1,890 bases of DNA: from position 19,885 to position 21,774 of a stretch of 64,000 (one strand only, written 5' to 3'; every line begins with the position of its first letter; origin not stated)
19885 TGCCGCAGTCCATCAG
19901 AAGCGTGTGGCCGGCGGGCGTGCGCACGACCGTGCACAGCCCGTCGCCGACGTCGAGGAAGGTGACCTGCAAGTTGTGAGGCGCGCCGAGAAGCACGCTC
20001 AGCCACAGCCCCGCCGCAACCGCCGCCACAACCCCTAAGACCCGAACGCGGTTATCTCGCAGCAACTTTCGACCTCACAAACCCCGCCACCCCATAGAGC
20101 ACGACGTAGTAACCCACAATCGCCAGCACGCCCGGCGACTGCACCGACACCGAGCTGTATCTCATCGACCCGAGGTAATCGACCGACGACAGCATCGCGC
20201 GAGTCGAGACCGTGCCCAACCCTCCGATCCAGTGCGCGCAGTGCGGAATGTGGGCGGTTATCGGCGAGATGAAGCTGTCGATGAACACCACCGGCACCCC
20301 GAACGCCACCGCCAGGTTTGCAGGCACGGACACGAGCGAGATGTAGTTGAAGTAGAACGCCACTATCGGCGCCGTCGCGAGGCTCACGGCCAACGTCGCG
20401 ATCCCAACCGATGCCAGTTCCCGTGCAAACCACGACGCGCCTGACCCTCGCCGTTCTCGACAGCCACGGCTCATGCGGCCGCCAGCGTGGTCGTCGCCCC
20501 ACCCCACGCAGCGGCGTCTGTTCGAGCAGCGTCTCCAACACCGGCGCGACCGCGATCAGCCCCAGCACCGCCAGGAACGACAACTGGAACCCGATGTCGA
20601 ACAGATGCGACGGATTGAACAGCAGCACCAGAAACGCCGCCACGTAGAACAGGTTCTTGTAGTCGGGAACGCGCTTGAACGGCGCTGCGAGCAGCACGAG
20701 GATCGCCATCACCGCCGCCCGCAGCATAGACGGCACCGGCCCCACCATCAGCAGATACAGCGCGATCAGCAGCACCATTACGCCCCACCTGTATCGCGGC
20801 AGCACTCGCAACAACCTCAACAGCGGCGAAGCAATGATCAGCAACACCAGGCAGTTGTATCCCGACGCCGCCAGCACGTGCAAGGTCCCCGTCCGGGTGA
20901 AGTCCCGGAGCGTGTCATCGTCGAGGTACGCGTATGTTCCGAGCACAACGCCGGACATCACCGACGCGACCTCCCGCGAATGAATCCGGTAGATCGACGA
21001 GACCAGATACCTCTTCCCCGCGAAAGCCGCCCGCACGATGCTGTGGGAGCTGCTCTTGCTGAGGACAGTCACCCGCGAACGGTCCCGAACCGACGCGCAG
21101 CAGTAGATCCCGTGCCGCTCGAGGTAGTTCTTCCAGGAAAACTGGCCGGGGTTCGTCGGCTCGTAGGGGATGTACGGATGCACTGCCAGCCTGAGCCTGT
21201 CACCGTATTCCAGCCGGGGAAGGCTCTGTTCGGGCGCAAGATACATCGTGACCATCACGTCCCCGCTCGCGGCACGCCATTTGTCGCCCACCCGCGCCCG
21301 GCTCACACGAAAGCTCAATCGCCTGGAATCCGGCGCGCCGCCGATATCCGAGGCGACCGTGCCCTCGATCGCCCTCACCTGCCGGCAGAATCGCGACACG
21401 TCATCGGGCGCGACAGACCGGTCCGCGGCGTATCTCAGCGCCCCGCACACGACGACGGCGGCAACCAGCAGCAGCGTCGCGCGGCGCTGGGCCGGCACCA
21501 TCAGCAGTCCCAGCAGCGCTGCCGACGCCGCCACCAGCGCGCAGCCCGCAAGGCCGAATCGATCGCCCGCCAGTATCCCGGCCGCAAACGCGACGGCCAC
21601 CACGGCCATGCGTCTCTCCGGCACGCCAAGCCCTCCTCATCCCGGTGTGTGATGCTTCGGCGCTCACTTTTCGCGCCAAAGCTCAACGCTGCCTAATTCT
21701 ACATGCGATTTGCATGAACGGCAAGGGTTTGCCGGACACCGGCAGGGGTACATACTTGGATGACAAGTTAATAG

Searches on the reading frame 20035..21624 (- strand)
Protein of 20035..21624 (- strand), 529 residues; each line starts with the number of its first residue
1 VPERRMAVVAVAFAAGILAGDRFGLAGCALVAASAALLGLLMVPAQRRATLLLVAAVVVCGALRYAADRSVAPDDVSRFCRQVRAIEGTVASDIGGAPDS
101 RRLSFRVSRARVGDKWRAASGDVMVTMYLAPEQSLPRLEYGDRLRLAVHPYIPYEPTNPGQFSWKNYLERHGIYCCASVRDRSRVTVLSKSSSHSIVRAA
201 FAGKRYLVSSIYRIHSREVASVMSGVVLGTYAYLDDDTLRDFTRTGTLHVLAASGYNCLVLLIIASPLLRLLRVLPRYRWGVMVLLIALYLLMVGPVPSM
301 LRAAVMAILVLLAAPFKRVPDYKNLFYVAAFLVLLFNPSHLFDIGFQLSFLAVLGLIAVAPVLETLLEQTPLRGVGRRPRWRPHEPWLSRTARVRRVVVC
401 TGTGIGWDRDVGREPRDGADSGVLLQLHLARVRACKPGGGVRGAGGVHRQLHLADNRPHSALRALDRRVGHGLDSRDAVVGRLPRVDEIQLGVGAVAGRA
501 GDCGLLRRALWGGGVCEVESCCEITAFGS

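Call 45: search_protein_families(library=pfam, max_evalue=0.00001, proteins=[window:20035-21624:-])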
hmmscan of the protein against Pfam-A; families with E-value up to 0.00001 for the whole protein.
window:20035-21624:- (529 aa): 2 families
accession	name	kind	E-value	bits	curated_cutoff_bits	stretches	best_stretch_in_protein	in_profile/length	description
PF03772.21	Competence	-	2.8e-33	115.9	23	1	227-371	2-149/270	Competence protein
PF13567.11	DUF4131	-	3.8e-27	95.4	31.6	1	27-184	7-164/165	Domain of unknown function (DUF4131)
